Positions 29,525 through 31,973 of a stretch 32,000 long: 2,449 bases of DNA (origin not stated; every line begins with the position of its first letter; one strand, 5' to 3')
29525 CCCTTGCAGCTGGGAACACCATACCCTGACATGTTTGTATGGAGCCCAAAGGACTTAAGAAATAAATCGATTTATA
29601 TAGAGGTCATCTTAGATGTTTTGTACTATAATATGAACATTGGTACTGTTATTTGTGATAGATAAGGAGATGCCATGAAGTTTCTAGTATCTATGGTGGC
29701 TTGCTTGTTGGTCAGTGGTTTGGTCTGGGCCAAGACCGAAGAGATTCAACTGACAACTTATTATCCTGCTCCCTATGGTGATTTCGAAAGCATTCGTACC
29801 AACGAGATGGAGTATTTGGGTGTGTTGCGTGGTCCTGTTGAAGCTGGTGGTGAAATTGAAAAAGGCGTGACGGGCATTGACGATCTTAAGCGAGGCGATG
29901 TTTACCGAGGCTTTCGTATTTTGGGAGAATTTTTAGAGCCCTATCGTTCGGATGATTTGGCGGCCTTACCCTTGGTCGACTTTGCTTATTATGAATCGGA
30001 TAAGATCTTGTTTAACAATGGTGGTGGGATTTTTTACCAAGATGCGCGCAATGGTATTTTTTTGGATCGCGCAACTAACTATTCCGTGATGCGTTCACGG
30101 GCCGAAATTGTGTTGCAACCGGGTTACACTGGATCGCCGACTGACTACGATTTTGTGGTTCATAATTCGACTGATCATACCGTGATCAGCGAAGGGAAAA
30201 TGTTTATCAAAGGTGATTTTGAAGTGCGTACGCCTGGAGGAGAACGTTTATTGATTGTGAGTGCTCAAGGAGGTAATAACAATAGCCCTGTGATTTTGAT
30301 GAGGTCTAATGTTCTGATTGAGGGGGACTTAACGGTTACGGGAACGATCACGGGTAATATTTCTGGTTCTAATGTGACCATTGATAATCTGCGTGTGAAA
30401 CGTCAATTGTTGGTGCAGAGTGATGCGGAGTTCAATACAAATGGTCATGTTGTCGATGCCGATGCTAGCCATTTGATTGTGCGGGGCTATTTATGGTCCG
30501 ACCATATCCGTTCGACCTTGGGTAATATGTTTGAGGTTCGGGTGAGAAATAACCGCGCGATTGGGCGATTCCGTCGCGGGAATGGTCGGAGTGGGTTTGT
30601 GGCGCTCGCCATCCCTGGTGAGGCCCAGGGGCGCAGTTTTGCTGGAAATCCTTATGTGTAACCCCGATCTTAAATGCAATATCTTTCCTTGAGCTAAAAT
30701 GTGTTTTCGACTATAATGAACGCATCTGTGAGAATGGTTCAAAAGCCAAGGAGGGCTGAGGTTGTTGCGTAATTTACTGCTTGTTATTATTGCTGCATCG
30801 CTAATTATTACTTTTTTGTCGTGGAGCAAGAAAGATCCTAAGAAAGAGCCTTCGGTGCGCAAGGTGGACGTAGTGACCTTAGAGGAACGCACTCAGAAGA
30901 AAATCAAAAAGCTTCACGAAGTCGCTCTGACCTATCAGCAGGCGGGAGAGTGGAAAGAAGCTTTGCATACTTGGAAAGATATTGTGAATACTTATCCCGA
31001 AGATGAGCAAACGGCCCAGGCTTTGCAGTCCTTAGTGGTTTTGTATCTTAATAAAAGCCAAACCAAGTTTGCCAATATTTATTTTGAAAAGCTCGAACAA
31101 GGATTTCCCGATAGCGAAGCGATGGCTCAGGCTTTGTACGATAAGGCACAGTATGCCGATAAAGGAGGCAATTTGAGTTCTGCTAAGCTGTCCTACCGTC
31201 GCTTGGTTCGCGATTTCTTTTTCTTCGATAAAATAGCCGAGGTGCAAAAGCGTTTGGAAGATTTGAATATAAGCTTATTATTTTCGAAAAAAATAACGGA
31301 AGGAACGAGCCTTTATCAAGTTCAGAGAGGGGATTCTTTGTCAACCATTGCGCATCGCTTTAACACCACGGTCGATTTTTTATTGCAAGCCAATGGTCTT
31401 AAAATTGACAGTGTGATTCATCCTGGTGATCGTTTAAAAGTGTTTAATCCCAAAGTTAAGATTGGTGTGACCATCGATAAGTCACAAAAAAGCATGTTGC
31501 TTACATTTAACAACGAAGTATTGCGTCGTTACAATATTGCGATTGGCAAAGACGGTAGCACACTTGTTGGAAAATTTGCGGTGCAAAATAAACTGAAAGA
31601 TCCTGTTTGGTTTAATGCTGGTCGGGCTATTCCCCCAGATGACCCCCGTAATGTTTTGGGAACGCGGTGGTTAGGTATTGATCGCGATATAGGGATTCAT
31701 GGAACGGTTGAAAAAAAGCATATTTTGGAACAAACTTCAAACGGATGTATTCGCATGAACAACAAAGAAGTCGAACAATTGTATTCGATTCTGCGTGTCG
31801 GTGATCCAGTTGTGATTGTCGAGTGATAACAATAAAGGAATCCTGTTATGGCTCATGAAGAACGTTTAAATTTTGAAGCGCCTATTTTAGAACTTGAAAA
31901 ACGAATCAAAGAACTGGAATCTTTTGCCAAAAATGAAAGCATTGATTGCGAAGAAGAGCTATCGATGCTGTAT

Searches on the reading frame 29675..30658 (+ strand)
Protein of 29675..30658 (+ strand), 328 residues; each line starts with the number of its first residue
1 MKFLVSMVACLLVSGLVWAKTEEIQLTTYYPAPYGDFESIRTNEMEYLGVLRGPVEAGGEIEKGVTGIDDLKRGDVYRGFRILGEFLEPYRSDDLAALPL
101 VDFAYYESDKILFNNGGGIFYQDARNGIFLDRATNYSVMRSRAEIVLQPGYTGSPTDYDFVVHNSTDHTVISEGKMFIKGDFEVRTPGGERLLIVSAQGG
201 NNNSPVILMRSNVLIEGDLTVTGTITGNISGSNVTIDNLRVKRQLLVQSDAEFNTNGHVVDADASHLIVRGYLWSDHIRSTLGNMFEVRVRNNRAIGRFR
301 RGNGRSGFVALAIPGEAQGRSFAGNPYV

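Call 5: search_protein_families(library=pfam, proteins=[window:29675-30658:+], max_evalue=1)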
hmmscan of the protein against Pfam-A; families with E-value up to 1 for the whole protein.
window:29675-30658:+ (328 aa): 0 families

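Call 6: search_protein_families(library=ncbifam, proteins=[window:29675-30658:+], max_evalue=1)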
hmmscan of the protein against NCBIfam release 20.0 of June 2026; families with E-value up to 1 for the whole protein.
window:29675-30658:+ (328 aa): 0 families

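Call 9: list_cluster_members(proteins=[P0001, window:17309-29494:+, window:29675-30658:+])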
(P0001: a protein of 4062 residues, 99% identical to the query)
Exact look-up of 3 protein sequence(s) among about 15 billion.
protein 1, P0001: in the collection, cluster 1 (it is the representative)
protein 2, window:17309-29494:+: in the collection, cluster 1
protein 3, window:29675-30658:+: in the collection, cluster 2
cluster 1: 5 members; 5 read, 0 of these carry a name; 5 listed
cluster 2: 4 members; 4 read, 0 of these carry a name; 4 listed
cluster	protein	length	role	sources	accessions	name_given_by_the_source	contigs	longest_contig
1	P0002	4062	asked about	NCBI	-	-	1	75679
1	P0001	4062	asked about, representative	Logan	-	-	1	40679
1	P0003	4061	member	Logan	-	-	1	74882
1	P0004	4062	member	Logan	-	-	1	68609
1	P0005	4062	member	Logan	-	-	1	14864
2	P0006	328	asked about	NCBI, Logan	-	-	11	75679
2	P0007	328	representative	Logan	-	-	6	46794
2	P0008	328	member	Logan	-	-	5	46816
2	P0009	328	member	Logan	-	-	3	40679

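Call 22: search_protein_families(library=padloc, proteins=[window:29675-30658:+], max_evalue=0.1)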
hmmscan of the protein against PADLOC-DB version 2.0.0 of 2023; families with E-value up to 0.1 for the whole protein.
window:29675-30658:+ (328 aa): 0 families

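Call 39: find_related_loci(query=A2, collection=genome_contigs, flank=10000)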
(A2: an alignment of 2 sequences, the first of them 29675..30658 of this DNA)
Query A2 (328 aa) in genome_contigs; peptide patterns used: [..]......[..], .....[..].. (x = any residue, [..] = any of these).
119 stretches matched a pattern; 8 encode a relative of the query (tblastn E <= 1e-3); 8 distinct loci.
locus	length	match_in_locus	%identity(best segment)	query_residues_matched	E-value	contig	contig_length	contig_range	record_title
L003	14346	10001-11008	39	1-328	3e-64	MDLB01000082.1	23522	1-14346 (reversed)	PVC group bacterium (ex Bugula neritina AB1) isolate AB1-3 AB834_contig000082, whole genome shotgun sequence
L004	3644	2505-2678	47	1-57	2e-9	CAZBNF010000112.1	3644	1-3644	MAG TPA_asm: uncultured Planctomycetia bacterium isolate SRP178699_co1_432 genome assembly, contig: NODE_39802_length_36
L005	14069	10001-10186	40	7-64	9e-8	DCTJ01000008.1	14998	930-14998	MAG TPA_asm: Candidatus Omnitrophica bacterium UBA1443 UBA1443_contig_52112, whole genome shotgun sequence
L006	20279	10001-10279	32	1-92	2e-7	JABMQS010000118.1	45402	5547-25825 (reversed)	MAG: Candidatus Omnitrophota bacterium isolate bin.126 k141_5472214, whole genome shotgun sequence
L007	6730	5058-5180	49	1-41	9e-6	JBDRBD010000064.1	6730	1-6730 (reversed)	MAG: Candidatus Omnitrophota bacterium isolate MEGAHIT-group-1.1039 k141_2926371, whole genome shotgun sequence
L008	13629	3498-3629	36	3-45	2e-5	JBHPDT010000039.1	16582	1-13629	Candidatus Omnitrophota bacterium isolate SAG AM-311-C11 NODE_39_length_16582_cov_28.199250, whole genome shotgun sequen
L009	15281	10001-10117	46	7-41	2e-5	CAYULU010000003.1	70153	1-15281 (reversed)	MAG TPA_asm: uncultured bacterium isolate SRP263991_co2_526 genome assembly, contig: NODE_213_length_70153_cov_87.196767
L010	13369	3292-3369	50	19-44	6e-5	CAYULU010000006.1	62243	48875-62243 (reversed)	MAG TPA_asm: uncultured bacterium isolate SRP263991_co2_526 genome assembly, contig: NODE_289_length_62243_cov_85.354136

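Call 45: find_encoding_contigs(protein=window:29675-30658:+, flank=3000, max_places=10)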
Protein window:29675-30658:+ (328 aa): 11 contigs read that carry it; 10 places shown.
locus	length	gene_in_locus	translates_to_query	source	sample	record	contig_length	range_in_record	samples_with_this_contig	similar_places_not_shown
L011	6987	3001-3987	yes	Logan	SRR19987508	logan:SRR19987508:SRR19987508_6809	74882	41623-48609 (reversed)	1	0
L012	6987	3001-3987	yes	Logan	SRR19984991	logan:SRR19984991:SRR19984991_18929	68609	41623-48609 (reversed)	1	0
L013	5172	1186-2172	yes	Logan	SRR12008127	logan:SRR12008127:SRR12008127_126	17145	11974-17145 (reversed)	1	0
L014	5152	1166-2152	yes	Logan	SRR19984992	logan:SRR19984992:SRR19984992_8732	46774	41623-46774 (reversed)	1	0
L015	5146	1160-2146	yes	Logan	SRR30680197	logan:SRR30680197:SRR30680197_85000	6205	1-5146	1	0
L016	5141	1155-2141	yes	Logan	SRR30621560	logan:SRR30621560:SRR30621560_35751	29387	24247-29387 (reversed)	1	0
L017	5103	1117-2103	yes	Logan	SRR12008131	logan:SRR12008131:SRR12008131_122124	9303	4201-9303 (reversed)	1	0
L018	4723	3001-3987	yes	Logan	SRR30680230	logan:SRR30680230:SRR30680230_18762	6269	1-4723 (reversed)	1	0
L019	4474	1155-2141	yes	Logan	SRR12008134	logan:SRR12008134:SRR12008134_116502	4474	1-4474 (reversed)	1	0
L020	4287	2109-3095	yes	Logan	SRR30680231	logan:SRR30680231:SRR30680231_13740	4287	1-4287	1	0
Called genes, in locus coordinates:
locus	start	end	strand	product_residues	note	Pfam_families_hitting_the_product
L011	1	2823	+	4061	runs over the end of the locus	-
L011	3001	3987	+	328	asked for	-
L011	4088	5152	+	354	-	PF01476:LysM, PF23473:LysM3_LYK4_5 (weak), PF03734:YkuD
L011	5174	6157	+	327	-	PF03255:ACCA, PF01039:Carboxyl_trans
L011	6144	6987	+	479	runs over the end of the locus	PF01406:tRNA-synt_1e, PF01921:tRNA-synt_1f (faint), PF00133:tRNA-synt_1 (faint), PF09334:tRNA-synt_1g (weak), PF09190:DALR_2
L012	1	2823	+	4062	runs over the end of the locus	-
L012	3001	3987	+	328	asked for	-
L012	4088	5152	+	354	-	PF01476:LysM, PF23473:LysM3_LYK4_5 (weak), PF03734:YkuD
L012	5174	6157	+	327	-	PF03255:ACCA, PF01039:Carboxyl_trans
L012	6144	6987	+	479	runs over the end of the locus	PF01406:tRNA-synt_1e, PF01921:tRNA-synt_1f (faint), PF00133:tRNA-synt_1 (faint), PF09334:tRNA-synt_1g (weak), PF09190:DALR_2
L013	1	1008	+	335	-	?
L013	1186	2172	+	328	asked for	-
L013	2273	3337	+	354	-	PF01476:LysM, PF23473:LysM3_LYK4_5 (weak), PF03734:YkuD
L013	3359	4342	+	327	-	PF03255:ACCA, PF01039:Carboxyl_trans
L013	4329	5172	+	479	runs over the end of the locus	PF01406:tRNA-synt_1e, PF01921:tRNA-synt_1f (faint), PF00133:tRNA-synt_1 (faint), PF09334:tRNA-synt_1g (weak), PF09190:DALR_2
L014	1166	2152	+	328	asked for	-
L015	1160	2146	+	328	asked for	-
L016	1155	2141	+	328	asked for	-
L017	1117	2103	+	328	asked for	-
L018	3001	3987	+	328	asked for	-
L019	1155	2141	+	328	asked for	-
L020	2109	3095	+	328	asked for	-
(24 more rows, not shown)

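Call 78: search_protein_families(library=pfam, proteins=[L004:2484-3320:+, L005:9980-10669:+, L006:9935-11506:+, L007:4968-6728:+, L008:3261-5090:+, L009:9980-10693:+, L010:3205-3930:+], max_evalue=0.01)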
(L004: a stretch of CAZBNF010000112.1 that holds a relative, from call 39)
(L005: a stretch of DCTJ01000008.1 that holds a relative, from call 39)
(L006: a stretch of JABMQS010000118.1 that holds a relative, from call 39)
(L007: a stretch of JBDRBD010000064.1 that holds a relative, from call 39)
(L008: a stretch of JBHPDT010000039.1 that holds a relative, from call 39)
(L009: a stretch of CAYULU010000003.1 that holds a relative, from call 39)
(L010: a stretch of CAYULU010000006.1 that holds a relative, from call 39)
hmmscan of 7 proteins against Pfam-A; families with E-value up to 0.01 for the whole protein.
L004:2484-3320:+ (279 aa): 0 families

L005:9980-10669:+ (230 aa): 1 family
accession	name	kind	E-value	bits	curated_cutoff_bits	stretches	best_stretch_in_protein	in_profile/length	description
PF21882.2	Gp53-like_C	-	2.1e-11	44.6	24.9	1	152-229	2-83/84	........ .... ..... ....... gp53-like, C-terminal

L006:9935-11506:+ (524 aa): 0 families

L007:4968-6728:+ (587 aa): 0 families

L008:3261-5090:+ (610 aa): 0 families

L009:9980-10693:+ (238 aa): 0 families

L010:3205-3930:+ (242 aa): 0 families

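Call 83: find_related_loci(query=A2, collection=viral_contigs, flank=5000)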
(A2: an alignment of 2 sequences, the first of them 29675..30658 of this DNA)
Query A2 (328 aa) in viral_contigs; peptide patterns used: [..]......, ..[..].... (x = any residue, [..] = any of these).
66 stretches matched a pattern, but none encodes a relative of the query by tblastn (E <= 1e-3).

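Call 85: search_protein_families(library=pfam, proteins=[L005:4060-5307:+, L005:6105-7124:+, L005:7534-8769:+, L005:8858-9820:+, L005:10912-12408:+, L005:12412-13521:+, L006:5537-7711:+, L006:8683-9960:+, L006:14171-16069:+, L006:16178-18325:+], max_evalue=0.0001)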
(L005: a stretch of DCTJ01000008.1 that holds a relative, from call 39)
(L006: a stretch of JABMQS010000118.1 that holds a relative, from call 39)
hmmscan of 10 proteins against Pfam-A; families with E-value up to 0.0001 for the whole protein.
L005:4060-5307:+ (416 aa): 2 families
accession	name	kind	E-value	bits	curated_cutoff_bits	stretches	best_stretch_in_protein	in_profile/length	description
PF02481.21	DNA_processg_A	-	4.1e-77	258.6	29.6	1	94-297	4-209/212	DNA recombination-mediator protein A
PF17782.7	DprA_WH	-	2.2e-06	28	22.9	1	373-408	25-60/61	DprA winged helix domain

L005:6105-7124:+ (340 aa): 1 family
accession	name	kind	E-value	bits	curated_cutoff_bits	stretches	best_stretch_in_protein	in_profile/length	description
PF01116.26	F_bP_aldolase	-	2.4e-95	319.7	25.5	1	15-339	1-277/277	Fructose-bisphosphate aldolase class-II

L005:7534-8769:+ (412 aa): 0 families

L005:8858-9820:+ (321 aa): 9 families
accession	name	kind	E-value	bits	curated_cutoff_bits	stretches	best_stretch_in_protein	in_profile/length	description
PF01370.27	Epimerase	-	2.6e-69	233.7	20.9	1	9-244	2-240/240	NAD dependent epimerase/dehydratase family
PF16363.11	GDP_Man_Dehyd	-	3.2e-65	221.2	27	1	9-308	1-332/332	GDP-mannose 4,6 dehydratase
PF01073.25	3Beta_HSD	-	7.3e-34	117.5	22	1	9-232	1-230/280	3-beta hydroxysteroid dehydrogenase/isomerase family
PF02719.21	Polysacc_synt_2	-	1.1e-22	81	20.2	1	9-275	2-264/293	Polysaccharide biosynthesis protein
PF07993.18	NAD_binding_4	-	6.6e-14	52.1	20.1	1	10-225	1-256/258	Male sterility protein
PF04321.23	RmlD_sub_bind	-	9.8e-13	48.3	27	1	9-180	4-154/287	RmlD substrate binding domain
PF13460.12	NAD_binding_10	-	1.5e-11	44.9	27.2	1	12-157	1-130/184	NAD(P)H-binding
PF05368.20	NmrA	-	6.1e-10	39.6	27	1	5-165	2-161/298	NmrA-like family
PF00106.31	adh_short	-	1.2e-05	25.4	26.6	1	7-125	2-138/195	short chain dehydrogenase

L005:10912-12408:+ (499 aa): 2 families
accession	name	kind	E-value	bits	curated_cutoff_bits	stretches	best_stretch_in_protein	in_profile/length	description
PF02934.20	GatB_N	-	1.2e-121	405.6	23.4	1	12-312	2-277/277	GatB/GatE catalytic domain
PF02637.23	GatB_Yqey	-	1.9e-54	184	27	1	351-498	1-148/148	GatB domain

L005:12412-13521:+ (370 aa): 2 families
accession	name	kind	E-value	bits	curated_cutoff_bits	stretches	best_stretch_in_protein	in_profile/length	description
PF00814.31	TsaD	-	4.3e-88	295.9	24.8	1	55-341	1-264/264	tRNA N6-adenosine threonylcarbamoyltransferase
PF22521.2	HypF_C_2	-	1.8e-07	31.6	27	1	263-330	163-230/241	Carbamoyltransferase, Kae1-like Domain, second subdomain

L006:5537-7711:+ (725 aa): 3 families
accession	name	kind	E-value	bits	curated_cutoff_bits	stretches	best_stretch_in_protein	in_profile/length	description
PF01131.25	Topoisom_bac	-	4.6e-122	408.4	35.1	1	130-556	2-411/411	DNA topoisomerase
PF01396.24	Zn_ribbon_Top1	-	8.4e-35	118.7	32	3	637-671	2-36/39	Topoisomerase DNA binding C4 zinc finger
PF01751.28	Toprim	-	3.8e-21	75.5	23.1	1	7-115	2-96/96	Toprim domain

L006:8683-9960:+ (426 aa): 1 family
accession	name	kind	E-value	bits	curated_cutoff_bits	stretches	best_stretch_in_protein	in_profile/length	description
PF04413.22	Glycos_transf_N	-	2.2e-63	213.5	23.9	1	32-212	3-178/179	3-Deoxy-D-manno-octulosonic-acid transferase (kdotransferase)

L006:14171-16069:+ (633 aa): 2 families
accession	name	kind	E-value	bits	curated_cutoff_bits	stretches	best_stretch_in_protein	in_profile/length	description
PF03279.18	Lip_A_acyltrans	-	1.3e-55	189.1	22.3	1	4-294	7-294/295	Bacterial lipid A biosynthesis acyltransferase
PF06258.17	Mito_fiss_Elm1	-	9.6e-53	179.7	27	1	310-598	2-279/304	Mitochondrial fission ELM1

L006:16178-18325:+ (716 aa): 8 families
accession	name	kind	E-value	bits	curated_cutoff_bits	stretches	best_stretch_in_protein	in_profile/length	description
PF00534.26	Glycos_transf_1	-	6.6e-41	140.1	26.4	1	175-336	12-170/172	Glycosyl transferases group 1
PF13692.12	Glyco_trans_1_4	-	1.3e-37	129.6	27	1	180-324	3-142/142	Glycosyl transferases group 1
PF01075.23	Glyco_transf_9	-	9.3e-35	120.6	22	1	432-675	2-242/247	Glycosyltransferase family 9 (heptosyltransferase)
PF13439.12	Glyco_transf_4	-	5.1e-28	98.7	28.5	1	14-164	2-170/170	Glycosyltransferase Family 4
PF20706.3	GT4-conflict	-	4.5e-14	52.7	26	1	171-308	193-335/385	Family 4 Glycosyltransferase in conflict systems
PF13579.12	Glyco_trans_4_4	-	1.7e-10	41.9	29.7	1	14-159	1-158/158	Glycosyl transferase 4-like domain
PF13477.12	Glyco_trans_4_2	-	8.7e-07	29.6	23.4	1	20-115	13-109/139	Glycosyl transferase 4-like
PF13524.12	Glyco_trans_1_2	-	3.7e-06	27.4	25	1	208-349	13-139/144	Glycosyl transferase-like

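Call 89: search_solved_structures(query=A2, max_evalue=10, show_alignments=1)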
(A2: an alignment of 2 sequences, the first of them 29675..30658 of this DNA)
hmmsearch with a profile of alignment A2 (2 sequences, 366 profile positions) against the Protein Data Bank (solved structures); distinct sequences matched with E-value up to 10: 2.
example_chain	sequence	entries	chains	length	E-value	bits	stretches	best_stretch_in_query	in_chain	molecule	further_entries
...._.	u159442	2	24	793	0.11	14.7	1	226-284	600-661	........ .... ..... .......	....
6k8c_A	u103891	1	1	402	1.3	11.3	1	155-241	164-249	Folylpolyglutamate synthase (FolC)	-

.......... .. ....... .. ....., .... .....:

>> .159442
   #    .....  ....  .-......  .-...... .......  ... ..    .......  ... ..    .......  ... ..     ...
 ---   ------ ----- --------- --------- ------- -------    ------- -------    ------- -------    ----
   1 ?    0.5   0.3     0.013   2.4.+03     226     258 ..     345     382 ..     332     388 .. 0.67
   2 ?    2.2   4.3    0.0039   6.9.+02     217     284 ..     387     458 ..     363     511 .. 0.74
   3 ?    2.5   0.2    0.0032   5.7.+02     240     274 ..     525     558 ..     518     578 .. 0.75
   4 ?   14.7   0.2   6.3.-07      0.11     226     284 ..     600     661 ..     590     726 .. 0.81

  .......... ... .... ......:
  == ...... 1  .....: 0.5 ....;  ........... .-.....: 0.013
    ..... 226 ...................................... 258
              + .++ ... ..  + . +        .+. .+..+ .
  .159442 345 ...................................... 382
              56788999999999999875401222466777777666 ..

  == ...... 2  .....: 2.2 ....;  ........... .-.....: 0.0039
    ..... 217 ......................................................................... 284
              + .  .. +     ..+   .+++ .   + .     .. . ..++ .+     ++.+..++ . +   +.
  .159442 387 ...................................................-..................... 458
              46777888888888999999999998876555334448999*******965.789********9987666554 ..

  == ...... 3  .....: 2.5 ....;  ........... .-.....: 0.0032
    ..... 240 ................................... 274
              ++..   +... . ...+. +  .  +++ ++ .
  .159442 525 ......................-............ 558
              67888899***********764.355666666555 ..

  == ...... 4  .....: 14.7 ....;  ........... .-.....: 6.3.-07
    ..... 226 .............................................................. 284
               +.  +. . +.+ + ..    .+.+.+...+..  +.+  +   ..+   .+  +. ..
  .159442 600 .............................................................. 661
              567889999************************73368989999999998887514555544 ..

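Call 99: search_protein_families(library=phrogs, proteins=[window:29675-30658:+], max_evalue=0.01)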
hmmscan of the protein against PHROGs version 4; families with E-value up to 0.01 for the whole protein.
window:29675-30658:+ (328 aa): 1 family
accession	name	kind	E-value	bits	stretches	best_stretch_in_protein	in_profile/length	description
phrog_4549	-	tail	0.0087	15.2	1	170-256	615-699/869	tail fiber protein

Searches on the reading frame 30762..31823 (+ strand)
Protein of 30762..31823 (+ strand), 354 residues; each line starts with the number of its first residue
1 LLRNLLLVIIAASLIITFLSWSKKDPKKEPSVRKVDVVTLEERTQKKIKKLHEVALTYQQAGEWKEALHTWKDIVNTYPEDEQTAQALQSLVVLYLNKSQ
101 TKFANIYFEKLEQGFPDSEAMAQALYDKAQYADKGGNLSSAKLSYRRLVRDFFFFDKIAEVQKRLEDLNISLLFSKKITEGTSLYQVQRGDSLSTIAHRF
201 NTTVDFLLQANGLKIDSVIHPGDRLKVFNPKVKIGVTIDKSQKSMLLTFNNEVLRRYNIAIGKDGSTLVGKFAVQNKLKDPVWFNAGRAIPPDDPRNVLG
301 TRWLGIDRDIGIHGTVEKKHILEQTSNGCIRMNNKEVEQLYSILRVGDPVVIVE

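Call 5: search_protein_families(library=pfam, proteins=[window:30762-31823:+], max_evalue=1)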
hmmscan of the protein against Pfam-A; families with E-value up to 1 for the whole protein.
window:30762-31823:+ (354 aa): 12 families
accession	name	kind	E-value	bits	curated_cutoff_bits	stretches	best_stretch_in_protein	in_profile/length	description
PF03734.19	YkuD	-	1.8e-18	68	23.4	1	236-352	4-146/146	L,D-transpeptidase catalytic domain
PF01476.26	LysM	-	1.4e-13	51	20.9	1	185-227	1-42/43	LysM domain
PF23473.1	LysM3_LYK4_5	-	1.7e-06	28.4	29.3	1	185-220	5-39/48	LYK4/5 LysM3 domain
PF13525.12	YfiO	-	9.2e-05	22.7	25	1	53-97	146-190/203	Outer membrane lipoprotein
PF13174.12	TPR_6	-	0.00011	23.1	26.3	1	55-80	7-32/33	Tetratricopeptide repeat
PF13424.12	TPR_12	-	0.00029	21.4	30.1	1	51-110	6-70/77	Tetratricopeptide repeat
PF06051.17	DUF928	-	0.0012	19.1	26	1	26-92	102-171/184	Domain of Unknown Function (DUF928)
PF07719.23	TPR_2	-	0.0058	17.1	27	0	51-80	4-33/34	Tetratricopeptide repeat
PF10366.15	Vps39_1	-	0.008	16.9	22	1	45-109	36-102/108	Vacuolar sorting protein 39 domain 1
PF13428.12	TPR_14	-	0.026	15.6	23.5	1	53-88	6-41/44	Tetratricopeptide repeat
PF19329.4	KCTD11_21_C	-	0.043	14.2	27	1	70-109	81-119/154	BTB/POZ domain-containing protein KCTD11/21 C-terminus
PF23577.1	LysM_RLK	-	0.082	13.4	27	0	185-207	3-25/44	LysM domain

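Call 6: search_protein_families(library=ncbifam, proteins=[window:30762-31823:+], max_evalue=1)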
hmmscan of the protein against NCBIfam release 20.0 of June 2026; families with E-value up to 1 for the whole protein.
window:30762-31823:+ (354 aa): 27 families (the best 25 are shown)
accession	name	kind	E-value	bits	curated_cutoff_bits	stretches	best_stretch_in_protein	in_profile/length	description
NF047955.1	TransPepLdtE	equivalog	6.5e-10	38.7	480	1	184-353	41-233/322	L,D-transpeptidase LdtE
TIGR02795.1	tol_pal_ybgF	equivalog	1.9e-08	34.9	90.1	1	51-152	5-106/119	tol-pal system protein YbgF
NF042931.1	SAG1386_EF1546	equivalog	6.5e-08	32.8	80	1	5-227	37-157/158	SAG1386/EF1546 family surface-associated protein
TIGR03302.1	OM_YfiO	subfamily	9.5e-07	28.5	81.4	1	41-129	26-114/239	outer membrane protein assembly factor BamD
NF008050.0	PRK10783.1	equivalog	2.6e-06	26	508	1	165-229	322-389/457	murein transglycosylase D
NF047755.1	LIC_10271_M23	exception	4.4e-06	26.6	180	1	173-245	12-87/207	LIC_10271 family cell wall hydrolase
NF008068.0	PRK10803.1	equivalog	1.8e-05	24.8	383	1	59-166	154-261/263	cell division protein CpoB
NF052312.1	T9SS_PorW_SprE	equivalog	2.7e-05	23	250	1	45-166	542-661/716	type IX secretion system periplasmic lipoprotein PorW/SprE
NF007563.0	PRK10190.1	equivalog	6e-05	22.4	517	1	289-353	167-231/310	L,D-transpeptidase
NF050804.1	CellDivDipMCaul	equivalog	7.8e-05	21.7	900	1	185-226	361-402/634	cell division endopeptidase DipM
NF040925.1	LD_carbox_ElsL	exception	7.9e-05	22.5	270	1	307-347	113-153/164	cell wall-recycling L,D-carboxypeptidase ElsL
TIGR02907.1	spore_VI_D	equivalog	9.5e-05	22.1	169.85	1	183-223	300-339/344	stage VI sporulation protein D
TIGR02899.1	spore_safA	subfamily_domain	0.0001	22.2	67.85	1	187-227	1-42/44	SafA/ExsA family spore coat assembly protein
NF047657.1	CellWlHdaseLepto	equivalog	0.00015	21.3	400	1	181-243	25-90/221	hypothetical protein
NF004974.0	PRK06347.1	equivalog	0.0002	20.5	701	1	183-228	480-524/592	1,4-beta-N-acetylmuramoylhydrolase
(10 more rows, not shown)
